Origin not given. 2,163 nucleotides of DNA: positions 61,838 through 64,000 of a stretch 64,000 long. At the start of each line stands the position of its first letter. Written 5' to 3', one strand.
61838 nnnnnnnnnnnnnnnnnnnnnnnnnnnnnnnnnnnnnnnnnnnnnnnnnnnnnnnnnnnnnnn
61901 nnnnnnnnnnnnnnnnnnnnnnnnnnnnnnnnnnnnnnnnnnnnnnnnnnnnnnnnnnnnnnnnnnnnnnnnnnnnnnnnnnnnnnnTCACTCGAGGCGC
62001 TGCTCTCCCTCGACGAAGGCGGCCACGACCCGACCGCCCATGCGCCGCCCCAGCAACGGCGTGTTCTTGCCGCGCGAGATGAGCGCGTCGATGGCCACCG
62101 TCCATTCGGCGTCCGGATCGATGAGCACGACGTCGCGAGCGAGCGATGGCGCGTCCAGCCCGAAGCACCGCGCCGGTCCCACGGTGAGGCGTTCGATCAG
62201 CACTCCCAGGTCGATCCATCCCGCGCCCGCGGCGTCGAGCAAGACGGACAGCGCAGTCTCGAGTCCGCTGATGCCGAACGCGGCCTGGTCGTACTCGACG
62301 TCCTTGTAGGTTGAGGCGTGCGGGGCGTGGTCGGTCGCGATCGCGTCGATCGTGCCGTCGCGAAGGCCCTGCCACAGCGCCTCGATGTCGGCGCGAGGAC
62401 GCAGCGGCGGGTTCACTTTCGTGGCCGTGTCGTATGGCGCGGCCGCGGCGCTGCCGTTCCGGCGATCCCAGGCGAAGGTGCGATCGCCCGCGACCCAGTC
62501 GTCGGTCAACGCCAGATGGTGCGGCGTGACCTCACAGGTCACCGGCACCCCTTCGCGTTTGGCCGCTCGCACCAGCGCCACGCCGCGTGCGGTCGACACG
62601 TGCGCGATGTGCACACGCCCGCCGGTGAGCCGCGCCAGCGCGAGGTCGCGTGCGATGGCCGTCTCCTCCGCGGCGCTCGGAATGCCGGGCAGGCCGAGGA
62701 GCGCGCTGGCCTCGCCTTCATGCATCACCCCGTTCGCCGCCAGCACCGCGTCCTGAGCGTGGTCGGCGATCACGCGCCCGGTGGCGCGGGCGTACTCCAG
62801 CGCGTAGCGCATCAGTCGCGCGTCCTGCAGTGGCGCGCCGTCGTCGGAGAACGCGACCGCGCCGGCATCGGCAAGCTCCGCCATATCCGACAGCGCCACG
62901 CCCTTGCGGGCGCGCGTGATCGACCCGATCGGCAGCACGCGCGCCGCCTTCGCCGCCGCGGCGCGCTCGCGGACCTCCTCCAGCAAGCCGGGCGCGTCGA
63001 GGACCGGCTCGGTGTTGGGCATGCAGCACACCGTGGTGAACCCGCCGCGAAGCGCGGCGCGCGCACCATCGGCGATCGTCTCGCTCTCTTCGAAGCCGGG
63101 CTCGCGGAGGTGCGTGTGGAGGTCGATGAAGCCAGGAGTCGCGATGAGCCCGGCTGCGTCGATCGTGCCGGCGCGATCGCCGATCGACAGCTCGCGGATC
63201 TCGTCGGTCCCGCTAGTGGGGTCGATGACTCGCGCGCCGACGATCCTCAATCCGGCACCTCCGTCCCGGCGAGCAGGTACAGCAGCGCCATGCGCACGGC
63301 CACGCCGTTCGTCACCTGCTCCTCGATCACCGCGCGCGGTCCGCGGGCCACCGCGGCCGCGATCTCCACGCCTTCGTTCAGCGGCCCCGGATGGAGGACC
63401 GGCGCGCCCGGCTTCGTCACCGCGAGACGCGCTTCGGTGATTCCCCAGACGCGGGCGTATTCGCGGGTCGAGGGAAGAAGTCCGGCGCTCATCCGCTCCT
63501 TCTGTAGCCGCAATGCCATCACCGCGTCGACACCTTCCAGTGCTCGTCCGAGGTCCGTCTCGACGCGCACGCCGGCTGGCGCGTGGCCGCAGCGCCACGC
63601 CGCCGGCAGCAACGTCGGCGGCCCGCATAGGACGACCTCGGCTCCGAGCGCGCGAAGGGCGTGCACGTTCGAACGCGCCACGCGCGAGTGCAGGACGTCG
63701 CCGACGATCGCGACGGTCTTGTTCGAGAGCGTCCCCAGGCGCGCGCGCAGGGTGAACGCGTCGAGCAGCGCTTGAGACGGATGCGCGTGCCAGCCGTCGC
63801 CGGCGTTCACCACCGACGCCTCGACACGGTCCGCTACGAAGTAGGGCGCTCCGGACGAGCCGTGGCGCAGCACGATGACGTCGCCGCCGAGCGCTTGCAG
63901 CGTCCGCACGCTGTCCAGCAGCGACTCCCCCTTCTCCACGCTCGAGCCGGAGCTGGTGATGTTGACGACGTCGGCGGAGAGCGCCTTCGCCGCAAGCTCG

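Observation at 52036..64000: Pyrimidine operon interrupted by a secreted animal-type haem peroxidase, with extended PyrD and a trailing CAAX protease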

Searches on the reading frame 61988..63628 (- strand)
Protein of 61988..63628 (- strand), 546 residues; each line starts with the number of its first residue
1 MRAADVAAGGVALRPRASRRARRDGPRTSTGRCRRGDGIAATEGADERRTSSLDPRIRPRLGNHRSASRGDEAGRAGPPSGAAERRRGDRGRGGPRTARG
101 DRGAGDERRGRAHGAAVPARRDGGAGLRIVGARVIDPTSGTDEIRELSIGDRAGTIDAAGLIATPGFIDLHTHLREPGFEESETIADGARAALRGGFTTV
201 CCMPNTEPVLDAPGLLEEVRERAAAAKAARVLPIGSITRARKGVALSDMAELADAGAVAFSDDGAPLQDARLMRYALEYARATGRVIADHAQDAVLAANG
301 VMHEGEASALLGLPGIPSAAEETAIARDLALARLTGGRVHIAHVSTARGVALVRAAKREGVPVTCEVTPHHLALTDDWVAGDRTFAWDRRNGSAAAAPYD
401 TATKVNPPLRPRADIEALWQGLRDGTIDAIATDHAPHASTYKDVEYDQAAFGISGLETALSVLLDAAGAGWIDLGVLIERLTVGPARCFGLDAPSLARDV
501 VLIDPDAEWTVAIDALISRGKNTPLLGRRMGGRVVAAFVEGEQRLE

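Call 5: search_protein_families(library=pfam, proteins=[window:61988-63628:-], max_evalue=0.01)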
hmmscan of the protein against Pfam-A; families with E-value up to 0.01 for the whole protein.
window:61988-63628:- (546 aa): 3 families
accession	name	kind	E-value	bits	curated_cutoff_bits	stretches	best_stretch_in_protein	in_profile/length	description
PF01979.26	Amidohydro_1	-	2.6e-20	73.4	25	1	162-492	1-301/345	Amidohydrolase family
PF12890.13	DHOase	-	3.5e-08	34.1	21.2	1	165-346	6-139/142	Dihydro-orotase-like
PF07969.17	Amidohydro_3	-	0.00056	19.9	29.7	0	155-180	2-27/472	Amidohydrolase family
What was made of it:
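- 61988..63250 (-): pyrC (dihydroorotase), TTG start. Pfam Amidohydro_1 and DHOase (call 5).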

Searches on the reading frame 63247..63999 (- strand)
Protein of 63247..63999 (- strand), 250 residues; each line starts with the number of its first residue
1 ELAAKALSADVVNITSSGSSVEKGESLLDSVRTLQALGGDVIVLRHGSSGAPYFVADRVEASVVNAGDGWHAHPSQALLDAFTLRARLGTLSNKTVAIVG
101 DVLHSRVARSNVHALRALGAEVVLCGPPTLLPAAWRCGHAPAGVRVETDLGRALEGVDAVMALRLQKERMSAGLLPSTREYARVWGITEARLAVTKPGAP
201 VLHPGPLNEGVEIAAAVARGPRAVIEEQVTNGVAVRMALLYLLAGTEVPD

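Call 5: search_protein_families(library=pfam, proteins=[window:63247-63999:-], max_evalue=0.01)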
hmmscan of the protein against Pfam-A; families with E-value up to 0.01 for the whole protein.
window:63247-63999:- (250 aa): 2 families
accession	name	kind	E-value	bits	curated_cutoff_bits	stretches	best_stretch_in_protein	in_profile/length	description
PF00185.30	OTCace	-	4.7e-23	82.4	29.4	1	93-243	2-157/157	Aspartate/ornithine carbamoyltransferase, Asp/Orn binding domain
PF02729.26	OTCace_N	-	5.4e-20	72.4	29.9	1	1-85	58-147/148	Aspartate/ornithine carbamoyltransferase, carbamoyl-P binding domain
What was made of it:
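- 63247..64000 (-): pyrB (aspartate carbamoyltransferase), cut by the window end. Pfam OTCace_N and OTCace (call 5).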
